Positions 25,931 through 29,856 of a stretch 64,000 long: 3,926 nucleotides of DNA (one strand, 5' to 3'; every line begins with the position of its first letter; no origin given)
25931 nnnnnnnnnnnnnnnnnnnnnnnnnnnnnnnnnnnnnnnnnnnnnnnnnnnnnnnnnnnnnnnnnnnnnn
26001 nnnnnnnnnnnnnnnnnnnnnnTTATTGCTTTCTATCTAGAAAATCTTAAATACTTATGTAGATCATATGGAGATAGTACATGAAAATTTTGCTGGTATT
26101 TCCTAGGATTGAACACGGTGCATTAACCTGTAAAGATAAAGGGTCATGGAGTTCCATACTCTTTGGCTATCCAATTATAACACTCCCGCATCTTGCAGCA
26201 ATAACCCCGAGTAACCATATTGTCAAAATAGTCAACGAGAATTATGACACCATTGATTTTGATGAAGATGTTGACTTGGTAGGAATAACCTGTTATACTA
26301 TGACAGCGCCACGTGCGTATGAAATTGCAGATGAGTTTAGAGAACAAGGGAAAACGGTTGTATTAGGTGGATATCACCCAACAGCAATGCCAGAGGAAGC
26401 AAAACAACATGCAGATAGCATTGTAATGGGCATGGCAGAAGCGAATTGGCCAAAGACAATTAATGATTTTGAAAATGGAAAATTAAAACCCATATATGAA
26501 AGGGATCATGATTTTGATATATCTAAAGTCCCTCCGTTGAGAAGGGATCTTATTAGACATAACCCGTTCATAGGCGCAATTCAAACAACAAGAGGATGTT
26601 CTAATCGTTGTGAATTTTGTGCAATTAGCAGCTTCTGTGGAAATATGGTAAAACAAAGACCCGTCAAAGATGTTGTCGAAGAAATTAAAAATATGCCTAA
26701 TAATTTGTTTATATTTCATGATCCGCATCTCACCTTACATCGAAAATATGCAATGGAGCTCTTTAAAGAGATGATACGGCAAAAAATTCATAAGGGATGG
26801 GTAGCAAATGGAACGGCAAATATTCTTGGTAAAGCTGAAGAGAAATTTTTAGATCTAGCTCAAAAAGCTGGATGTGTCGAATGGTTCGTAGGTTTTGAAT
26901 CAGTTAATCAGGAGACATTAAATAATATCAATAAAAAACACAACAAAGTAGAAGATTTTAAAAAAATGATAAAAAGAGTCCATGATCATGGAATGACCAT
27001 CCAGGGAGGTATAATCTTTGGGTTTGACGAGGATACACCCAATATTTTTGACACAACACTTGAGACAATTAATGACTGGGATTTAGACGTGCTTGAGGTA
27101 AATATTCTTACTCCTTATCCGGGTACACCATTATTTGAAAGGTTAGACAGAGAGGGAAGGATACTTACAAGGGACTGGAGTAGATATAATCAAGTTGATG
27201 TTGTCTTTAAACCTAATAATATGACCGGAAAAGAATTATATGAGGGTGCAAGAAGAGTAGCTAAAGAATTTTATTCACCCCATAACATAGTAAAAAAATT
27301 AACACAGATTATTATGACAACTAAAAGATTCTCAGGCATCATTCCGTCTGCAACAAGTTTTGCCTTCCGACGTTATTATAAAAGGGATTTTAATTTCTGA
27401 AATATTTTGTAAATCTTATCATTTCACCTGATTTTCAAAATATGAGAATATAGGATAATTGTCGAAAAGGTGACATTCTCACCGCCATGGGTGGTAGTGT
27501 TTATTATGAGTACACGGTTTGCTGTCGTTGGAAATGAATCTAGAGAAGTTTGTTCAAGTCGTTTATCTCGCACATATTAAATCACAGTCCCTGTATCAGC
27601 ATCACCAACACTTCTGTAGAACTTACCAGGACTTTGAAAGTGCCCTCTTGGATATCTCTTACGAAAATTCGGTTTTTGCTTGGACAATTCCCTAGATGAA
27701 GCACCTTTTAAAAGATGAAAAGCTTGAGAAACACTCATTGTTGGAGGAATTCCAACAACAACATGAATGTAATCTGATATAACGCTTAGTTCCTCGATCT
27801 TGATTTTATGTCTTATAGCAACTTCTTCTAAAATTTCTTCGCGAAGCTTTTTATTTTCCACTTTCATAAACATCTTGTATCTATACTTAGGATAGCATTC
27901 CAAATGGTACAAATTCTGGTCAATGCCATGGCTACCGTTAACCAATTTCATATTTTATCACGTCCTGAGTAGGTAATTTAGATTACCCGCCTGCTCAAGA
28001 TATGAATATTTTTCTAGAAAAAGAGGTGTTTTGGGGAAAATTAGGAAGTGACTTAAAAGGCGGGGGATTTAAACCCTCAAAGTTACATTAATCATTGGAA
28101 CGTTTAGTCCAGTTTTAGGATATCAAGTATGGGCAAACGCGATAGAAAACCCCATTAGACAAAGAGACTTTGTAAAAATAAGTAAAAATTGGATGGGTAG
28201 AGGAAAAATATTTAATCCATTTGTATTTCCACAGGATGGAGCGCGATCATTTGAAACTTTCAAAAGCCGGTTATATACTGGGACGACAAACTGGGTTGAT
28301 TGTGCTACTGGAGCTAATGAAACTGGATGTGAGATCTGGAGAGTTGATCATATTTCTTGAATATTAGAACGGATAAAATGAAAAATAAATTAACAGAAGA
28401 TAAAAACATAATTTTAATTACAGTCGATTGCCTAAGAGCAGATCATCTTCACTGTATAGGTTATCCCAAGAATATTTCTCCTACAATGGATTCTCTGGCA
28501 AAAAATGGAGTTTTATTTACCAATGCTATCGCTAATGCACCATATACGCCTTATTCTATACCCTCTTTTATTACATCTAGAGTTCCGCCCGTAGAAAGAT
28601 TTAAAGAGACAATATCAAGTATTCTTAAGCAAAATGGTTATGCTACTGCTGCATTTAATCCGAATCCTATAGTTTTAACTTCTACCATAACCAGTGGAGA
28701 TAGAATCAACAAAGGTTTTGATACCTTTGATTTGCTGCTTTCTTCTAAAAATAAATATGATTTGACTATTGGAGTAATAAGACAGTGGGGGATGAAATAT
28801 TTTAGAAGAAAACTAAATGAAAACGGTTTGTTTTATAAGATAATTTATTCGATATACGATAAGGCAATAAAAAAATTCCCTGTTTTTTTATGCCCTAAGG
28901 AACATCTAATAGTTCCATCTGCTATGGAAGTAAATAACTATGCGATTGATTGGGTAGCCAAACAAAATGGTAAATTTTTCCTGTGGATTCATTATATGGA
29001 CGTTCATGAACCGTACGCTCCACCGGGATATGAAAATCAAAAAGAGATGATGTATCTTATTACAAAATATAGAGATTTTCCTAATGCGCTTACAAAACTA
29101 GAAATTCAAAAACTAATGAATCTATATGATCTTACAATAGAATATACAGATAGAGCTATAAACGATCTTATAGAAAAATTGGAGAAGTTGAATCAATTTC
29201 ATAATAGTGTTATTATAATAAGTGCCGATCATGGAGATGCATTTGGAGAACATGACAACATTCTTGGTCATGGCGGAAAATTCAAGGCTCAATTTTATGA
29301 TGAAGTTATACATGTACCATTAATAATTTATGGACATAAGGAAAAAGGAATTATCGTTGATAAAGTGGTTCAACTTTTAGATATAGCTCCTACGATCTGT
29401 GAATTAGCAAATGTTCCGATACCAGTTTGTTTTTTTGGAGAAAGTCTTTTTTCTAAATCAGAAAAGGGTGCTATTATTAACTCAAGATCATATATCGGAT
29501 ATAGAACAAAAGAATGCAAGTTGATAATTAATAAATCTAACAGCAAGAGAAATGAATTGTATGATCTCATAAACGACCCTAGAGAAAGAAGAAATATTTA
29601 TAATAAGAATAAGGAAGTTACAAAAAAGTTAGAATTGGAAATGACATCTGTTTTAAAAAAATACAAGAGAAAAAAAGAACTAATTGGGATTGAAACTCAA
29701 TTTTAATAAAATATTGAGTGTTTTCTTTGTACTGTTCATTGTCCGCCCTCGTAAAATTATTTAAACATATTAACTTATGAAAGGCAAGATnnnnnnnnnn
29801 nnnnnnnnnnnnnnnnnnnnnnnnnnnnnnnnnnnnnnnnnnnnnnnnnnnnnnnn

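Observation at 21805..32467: Putative isoprenoid/lipid-tailoring island: two CrtC/AttH-like hydratase paralogs, a B12-radical-SAM enzyme, a sulfatase-like enzyme and a PaaK-like ligase, with an embedded IS200 remnant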

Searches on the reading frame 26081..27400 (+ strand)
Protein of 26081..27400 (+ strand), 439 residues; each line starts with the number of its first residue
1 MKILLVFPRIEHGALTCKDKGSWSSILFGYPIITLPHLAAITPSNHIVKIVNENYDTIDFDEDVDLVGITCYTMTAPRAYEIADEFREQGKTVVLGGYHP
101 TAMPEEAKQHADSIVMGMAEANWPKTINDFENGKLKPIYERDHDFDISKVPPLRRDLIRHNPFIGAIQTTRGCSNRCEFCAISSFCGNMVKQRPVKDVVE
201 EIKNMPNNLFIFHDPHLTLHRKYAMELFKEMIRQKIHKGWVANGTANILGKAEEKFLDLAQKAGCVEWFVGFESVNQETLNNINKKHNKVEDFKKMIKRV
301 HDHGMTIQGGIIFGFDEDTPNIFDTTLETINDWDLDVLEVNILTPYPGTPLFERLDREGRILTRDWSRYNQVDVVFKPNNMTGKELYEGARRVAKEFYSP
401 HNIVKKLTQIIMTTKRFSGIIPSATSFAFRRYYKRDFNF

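Call 3: search_protein_families(library=pfam, proteins=[window:26081-27400:+], max_evalue=0.01)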
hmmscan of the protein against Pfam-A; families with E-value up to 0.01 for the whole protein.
window:26081-27400:+ (439 aa): 3 families
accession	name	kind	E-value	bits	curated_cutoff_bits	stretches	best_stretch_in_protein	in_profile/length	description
PF04055.27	Radical_SAM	-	4e-21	76.3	29.5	1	167-328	1-164/166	Radical SAM superfamily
PF02310.24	B12-binding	-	1.5e-12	47.9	32.1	1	61-120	49-114/121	B12 binding domain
PF13282.11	DUF4070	-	2.3e-06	28.2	22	1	349-415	1-66/144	Domain of unknown function (DUF4070)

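Call 6: search_protein_families(library=ncbifam, proteins=[window:26081-27400:+], max_evalue=0.01)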
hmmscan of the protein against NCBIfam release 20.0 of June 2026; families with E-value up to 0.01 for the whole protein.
window:26081-27400:+ (439 aa): 32 families (the best 25 are shown)
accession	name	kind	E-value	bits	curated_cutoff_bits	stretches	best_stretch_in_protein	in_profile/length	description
TIGR02026.1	BchE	equivalog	6.4e-36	124.3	481.35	1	167-405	197-435/497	magnesium-protoporphyrin IX monomethyl ester anaerobic oxidative cyclase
TIGR03471.1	HpnJ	equivalog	5.5e-34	117.8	577.6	1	137-416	177-452/472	hopanoid biosynthesis associated radical SAM protein HpnJ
TIGR04013.1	B12_SAM_MJ_1487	hypoth_equivalog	5.3e-25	88.1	251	2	38-207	16-194/382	TIGR04013 family B12-binding domain/radical SAM domain-containing protein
TIGR04072.2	rSAM_ladder_B12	equivalog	5.9e-23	81.2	360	1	75-361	82-378/443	lipid biosynthesis B12-binding/radical SAM protein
TIGR04367.1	HpnR_B12_rSAM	equivalog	1.9e-20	72.9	650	1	162-408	178-423/490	hopanoid C-3 methylase HpnR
TIGR04014.1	B12_SAM_MJ_0865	equivalog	3.1e-19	69.1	360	2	76-205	54-201/434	methyl-coenzyme M reductase glutamine C-methyltransferase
TIGR04479.1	bcpD_PhpK_rSAM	subfamily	3.6e-19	68.5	600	1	166-354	243-430/504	PhpK family radical SAM P-methyltransferase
NF033070.1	rSAM_AprD4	equivalog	4e-16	58.9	500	1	146-397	169-430/456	AprD4 family radical SAM diol-dehydratase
TIGR01578.1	MiaB-like-B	hypoth_equivalog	9.6e-16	57.6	314.7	2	78-205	54-174/421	tRNA (N(6)-L-threonylcarbamoyladenosine(37)-C(2))-methylthiotransferase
NF038361.1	rSAM_Sden_1168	equivalog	1.1e-15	57.2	575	1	167-362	285-480/560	Sden_1168 family B12-binding radical SAM P-methyltransferase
TIGR00089.1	TIGR00089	subfamily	2.6e-13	49.6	251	2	57-207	30-182/429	MiaB/RimO family radical SAM methylthiotransferase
NF050148.1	rSAM_ApyD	equivalog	8e-12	44.3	750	1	167-355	202-393/645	RiPP biosynthesis radical SAM protein ApyD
TIGR04295.1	B12_rSAM_oligo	hypoth_equivalog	2.8e-11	42.8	400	1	167-355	203-384/422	TIGR04295 family B12-binding domain-containing radical SAM protein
TIGR04385.1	B12_rSAM_cofa1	equivalog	2.7e-10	40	450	1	164-306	196-337/438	B12 lower ligand biosynthesis radical SAM protein BzaD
TIGR00433.2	bioB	equivalog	3.4e-09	36.4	225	1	170-353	48-231/307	biotin synthase BioB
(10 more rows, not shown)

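Call 78: find_related_loci(query=A5, collection=metagenome_contigs, flank=6000)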
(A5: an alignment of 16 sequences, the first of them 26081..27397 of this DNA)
Query A5 (439 aa) in metagenome_contigs; peptide patterns used: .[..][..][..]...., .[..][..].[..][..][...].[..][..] (x = any residue, [..] = any of these).
600 stretches matched a pattern (row limit reached: there are more); 258 encode a relative of the query (tblastn E <= 1e-3); the best 80 are kept; 80 distinct loci.
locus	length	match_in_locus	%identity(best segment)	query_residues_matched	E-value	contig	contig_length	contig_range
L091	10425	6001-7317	83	1-439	0e+0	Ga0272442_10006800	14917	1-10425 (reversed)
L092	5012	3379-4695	81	1-439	0e+0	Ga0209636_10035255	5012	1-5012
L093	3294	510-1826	80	1-439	0e+0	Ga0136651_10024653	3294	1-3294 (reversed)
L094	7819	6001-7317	79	1-439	0e+0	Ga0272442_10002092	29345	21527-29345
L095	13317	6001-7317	77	1-439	0e+0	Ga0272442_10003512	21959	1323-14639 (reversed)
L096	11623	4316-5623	78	4-439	0e+0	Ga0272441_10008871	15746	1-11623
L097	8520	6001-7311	77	2-438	0e+0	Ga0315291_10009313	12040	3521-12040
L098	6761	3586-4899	76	1-438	0e+0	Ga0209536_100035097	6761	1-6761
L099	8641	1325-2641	74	1-439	0e+0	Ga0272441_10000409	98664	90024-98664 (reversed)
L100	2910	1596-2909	75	1-438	0e+0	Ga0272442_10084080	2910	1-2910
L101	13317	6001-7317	71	1-439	0e+0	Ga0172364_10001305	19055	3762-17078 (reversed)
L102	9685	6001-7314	72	1-439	0e+0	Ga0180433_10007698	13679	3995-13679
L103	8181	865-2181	70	1-439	0e+0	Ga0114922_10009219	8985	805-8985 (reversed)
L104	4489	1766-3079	71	1-438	0e+0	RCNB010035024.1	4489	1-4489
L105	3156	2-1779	71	1-439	0e+0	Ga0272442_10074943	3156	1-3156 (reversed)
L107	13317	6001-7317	71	1-439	0e+0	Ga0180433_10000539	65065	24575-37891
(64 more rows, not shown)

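Call 83: search_protein_families(library=ncbifam, proteins=[L101:7320-8330:-, L107:7332-8390:-, L096:5596-6996:+], max_evalue=0.0001)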
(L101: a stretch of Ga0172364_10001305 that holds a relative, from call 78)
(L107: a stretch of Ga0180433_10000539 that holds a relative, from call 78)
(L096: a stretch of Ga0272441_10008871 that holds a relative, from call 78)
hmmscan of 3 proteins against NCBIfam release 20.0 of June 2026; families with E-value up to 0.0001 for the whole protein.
L101:7320-8330:- (337 aa): 6 families
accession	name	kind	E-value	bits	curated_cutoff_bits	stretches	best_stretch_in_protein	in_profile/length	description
TIGR02032.1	GG-red-SF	subfamily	8e-30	104.5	158.8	1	8-281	5-297/297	geranylgeranyl reductase family protein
NF041080.1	DGGGPL_reductase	equivalog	4.7e-19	68.6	580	2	183-287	210-317/447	digeranylgeranylglycerophospholipid reductase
TIGR02023.1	BchP-ChlP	subfamily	5.5e-12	45.4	343.3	1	103-285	114-302/388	geranylgeranyl diphosphate reductase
NF041160.1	DGGPL_Thplmales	equivalog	8.6e-09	34.8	780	1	181-298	206-328/396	digeranylgeranylglycerophospholipid reductase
NF005243.0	PRK06753.1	equivalog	2.6e-05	23.3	365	0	5-36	2-33/374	hypothetical protein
NF053548.1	violacein_VioC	equivalog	5.6e-05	22.4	760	0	116-163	143-188/429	NADP-dependent violacein biosynthesis oxygenase VioC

L107:7332-8390:- (353 aa): 4 families
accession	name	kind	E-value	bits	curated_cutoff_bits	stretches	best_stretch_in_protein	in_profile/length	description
TIGR02032.1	GG-red-SF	subfamily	1.6e-27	97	158.8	1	24-295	5-295/297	geranylgeranyl reductase family protein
NF041080.1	DGGGPL_reductase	equivalog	1e-16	60.9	580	1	198-299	209-313/447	digeranylgeranylglycerophospholipid reductase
TIGR02023.1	BchP-ChlP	subfamily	8.2e-11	41.5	343.3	1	125-302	120-303/388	geranylgeranyl diphosphate reductase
NF041160.1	DGGPL_Thplmales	equivalog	4.1e-08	32.6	780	1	197-296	206-309/396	digeranylgeranylglycerophospholipid reductase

L096:5596-6996:+ (467 aa): 27 families (the best 25 are shown)
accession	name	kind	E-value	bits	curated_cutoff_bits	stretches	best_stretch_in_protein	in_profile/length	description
NF010322.0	PRK13759.1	equivalog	2.7e-34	118.5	481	2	261-443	257-447/486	arylsulfatase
TIGR03417.1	chol_sulfatase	equivalog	3.6e-25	88.8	433.45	1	254-437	237-425/500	choline-sulfatase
NF007160.0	PRK09598.1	equivalog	1.7e-16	59.7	561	1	218-339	354-468/523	phosphoethanolamine--lipid A transferase EptA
NF028537.1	P_eth_NH2_trans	domain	4.9e-16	58.3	500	1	215-348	361-486/527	phosphoethanolamine--lipid A transferase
NF045661.1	HdlasePehA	equivalog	6.1e-16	58.1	900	1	261-385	271-393/506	phosphoric/sulfuric ester hydrolase PehA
NF052527.1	Mn_arylsulf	exception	6.7e-16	58.3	850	1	259-451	252-453/479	manganese-dependent arylsulfatase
NF008619.0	PRK11598.1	equivalog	2.1e-10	39.7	660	1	215-353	366-501/546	phosphoethanolamine transferase EptA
NF053859.1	polymyxin_MCR13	exception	1.1e-08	34.4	1250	1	268-341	410-482/541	MCR-13 family phosphoethanolamine--lipid A transferase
NF000465.1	polymyxin_MCR1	exception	1.4e-08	34.1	1100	1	219-350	380-506/541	MCR-1 family phosphoethanolamine--lipid A transferase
NF007933.0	PRK10649.1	subfamily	2.1e-08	33.1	404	0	222-345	381-498/577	phosphoethanolamine transferase CptA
NF047438.1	polymyxin_MCR12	exception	2.1e-08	33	1200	1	228-340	381-488/548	MCR-12 family phosphoethanolamine--lipid A transferase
NF038075.1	fam_STM4013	hypoth_equivalog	2.8e-08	33.5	250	0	248-322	173-245/261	STM4013/SEN3800 family hydrolase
NF033409.0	poly_MCR3_broad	equivalog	4.4e-08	32.1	1075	1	225-340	367-477/535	MCR-3-related phosphoethanolamine--lipid A transferase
NF033670.1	polymyxin_MCR6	exception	4.7e-08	32.3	1235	1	218-345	377-499/538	MCR-6 family phosphoethanolamine--lipid A transferase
NF033671.1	polymyxin_MCR7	exception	6.4e-08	31.6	1250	1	226-328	370-468/539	MCR-7 family phosphoethanolamine--lipid A transferase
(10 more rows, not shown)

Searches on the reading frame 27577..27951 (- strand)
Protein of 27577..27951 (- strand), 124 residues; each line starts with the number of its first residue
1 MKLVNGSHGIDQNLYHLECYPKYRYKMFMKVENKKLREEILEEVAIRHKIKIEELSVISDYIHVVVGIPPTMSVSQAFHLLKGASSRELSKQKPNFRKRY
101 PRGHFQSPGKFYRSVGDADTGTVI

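Call 3: search_protein_families(library=pfam, proteins=[window:27577-27951:-], max_evalue=0.01)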
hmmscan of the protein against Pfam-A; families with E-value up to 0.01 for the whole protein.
window:27577-27951:- (124 aa): 1 family
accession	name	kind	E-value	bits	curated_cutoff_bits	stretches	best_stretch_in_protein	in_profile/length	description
PF01797.21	Y1_Tnp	-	2.7e-21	76.3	23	1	14-122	6-113/121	Transposase IS200 like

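Call 6: search_protein_families(library=ncbifam, proteins=[window:27577-27951:-], max_evalue=0.01)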
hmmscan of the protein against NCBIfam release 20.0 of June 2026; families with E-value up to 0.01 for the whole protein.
window:27577-27951:- (124 aa): 2 families
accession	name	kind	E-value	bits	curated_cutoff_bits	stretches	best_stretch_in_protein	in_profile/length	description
NF033573.1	transpos_IS200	equivalog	4.4e-22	78.7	55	1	7-123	5-120/126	IS200/IS605 family transposase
NF047646.1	REP_Tyr_transpos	equivalog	4.9e-07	29.7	80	1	10-98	7-96/146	REP-associated tyrosine transposase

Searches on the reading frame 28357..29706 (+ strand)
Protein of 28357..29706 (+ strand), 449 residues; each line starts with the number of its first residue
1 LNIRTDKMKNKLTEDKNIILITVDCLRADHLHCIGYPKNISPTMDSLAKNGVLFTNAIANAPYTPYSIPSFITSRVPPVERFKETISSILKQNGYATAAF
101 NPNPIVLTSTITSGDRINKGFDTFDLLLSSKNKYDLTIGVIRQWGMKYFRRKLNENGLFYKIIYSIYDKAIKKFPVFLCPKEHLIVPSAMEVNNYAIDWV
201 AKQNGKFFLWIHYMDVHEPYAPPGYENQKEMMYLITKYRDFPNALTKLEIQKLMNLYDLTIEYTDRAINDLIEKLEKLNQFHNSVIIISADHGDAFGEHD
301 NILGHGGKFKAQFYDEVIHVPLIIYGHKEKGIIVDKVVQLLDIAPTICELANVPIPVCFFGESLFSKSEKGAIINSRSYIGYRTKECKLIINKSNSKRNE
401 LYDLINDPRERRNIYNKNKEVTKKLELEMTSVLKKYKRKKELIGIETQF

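Call 3: search_protein_families(library=pfam, proteins=[window:28357-29706:+], max_evalue=0.01)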
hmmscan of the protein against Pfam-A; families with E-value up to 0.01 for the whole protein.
window:28357-29706:+ (449 aa): 6 families
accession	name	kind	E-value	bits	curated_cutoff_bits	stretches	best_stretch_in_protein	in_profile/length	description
PF00884.28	Sulfatase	-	1e-43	150.2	25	1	16-353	1-301/301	Sulfatase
PF16347.10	SGSH_C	-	5.6e-15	56.3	29.3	2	377-432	94-151/154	N-sulphoglucosamine sulphohydrolase, C-terminal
PF01663.27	Phosphodiest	-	4.3e-07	30.3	23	1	261-295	188-222/342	Type I phosphodiesterase / nucleotide pyrophosphatase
PF01676.23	Metalloenzyme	-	4.9e-05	23.4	24.3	1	259-353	171-250/252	Metalloenzyme superfamily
PF03077.19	VacA2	-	0.0025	18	27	1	94-120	4-30/60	Putative vacuolating cytotoxin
PF02995.22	DUF229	-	0.0076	15.4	25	0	261-301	310-350/496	Protein of unknown function (DUF229)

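Call 6: search_protein_families(library=ncbifam, proteins=[window:28357-29706:+], max_evalue=0.01)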
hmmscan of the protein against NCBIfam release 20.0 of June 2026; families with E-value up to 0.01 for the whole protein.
window:28357-29706:+ (449 aa): 31 families (the best 25 are shown)
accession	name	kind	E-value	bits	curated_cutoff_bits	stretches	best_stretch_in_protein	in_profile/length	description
NF010322.0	PRK13759.1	equivalog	3.3e-31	108.3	481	2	193-427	186-448/486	arylsulfatase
TIGR03417.1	chol_sulfatase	equivalog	4.8e-24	85.1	433.45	2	227-422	224-427/500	choline-sulfatase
NF045661.1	HdlasePehA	equivalog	2.7e-19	69.2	900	2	243-383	270-407/506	phosphoric/sulfuric ester hydrolase PehA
NF007160.0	PRK09598.1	equivalog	2.2e-15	55.9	561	2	201-327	354-472/523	phosphoethanolamine--lipid A transferase EptA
NF028537.1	P_eth_NH2_trans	domain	1.4e-14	53.5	500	1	242-330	398-484/527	phosphoethanolamine--lipid A transferase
NF052527.1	Mn_arylsulf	exception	9.9e-14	51.1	850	1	16-435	2-454/479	manganese-dependent arylsulfatase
NF053859.1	polymyxin_MCR13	exception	1e-10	41.1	1250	1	251-338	410-493/541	MCR-13 family phosphoethanolamine--lipid A transferase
NF000465.1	polymyxin_MCR1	exception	5.6e-10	38.7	1100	1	198-353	375-528/541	MCR-1 family phosphoethanolamine--lipid A transferase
NF033836.1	polymyxin_MCR9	exception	9.7e-10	37.7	1240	1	198-337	361-492/539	MCR-9 family phosphoethanolamine--lipid A transferase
NF008619.0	PRK11598.1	equivalog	1.4e-09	37.1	660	1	209-325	377-487/546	phosphoethanolamine transferase EptA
NF033409.0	poly_MCR3_broad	equivalog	2.9e-09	36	1075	1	199-325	358-478/535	MCR-3-related phosphoethanolamine--lipid A transferase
NF047438.1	polymyxin_MCR12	exception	4.7e-09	35.1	1200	1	245-325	411-489/548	MCR-12 family phosphoethanolamine--lipid A transferase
NF033862.2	polymyxin_MCR10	exception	8.2e-09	34.6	1250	1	249-326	408-483/539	MCR-10 family phosphoethanolamine--lipid A transferase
NF033671.1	polymyxin_MCR7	exception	1.5e-08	33.7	1250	1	198-325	359-480/539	MCR-7 family phosphoethanolamine--lipid A transferase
NF053595.1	LptchSynLtaSGpos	equivalog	4.5e-08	32.1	970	1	252-428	425-597/626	lipoteichoic acid synthase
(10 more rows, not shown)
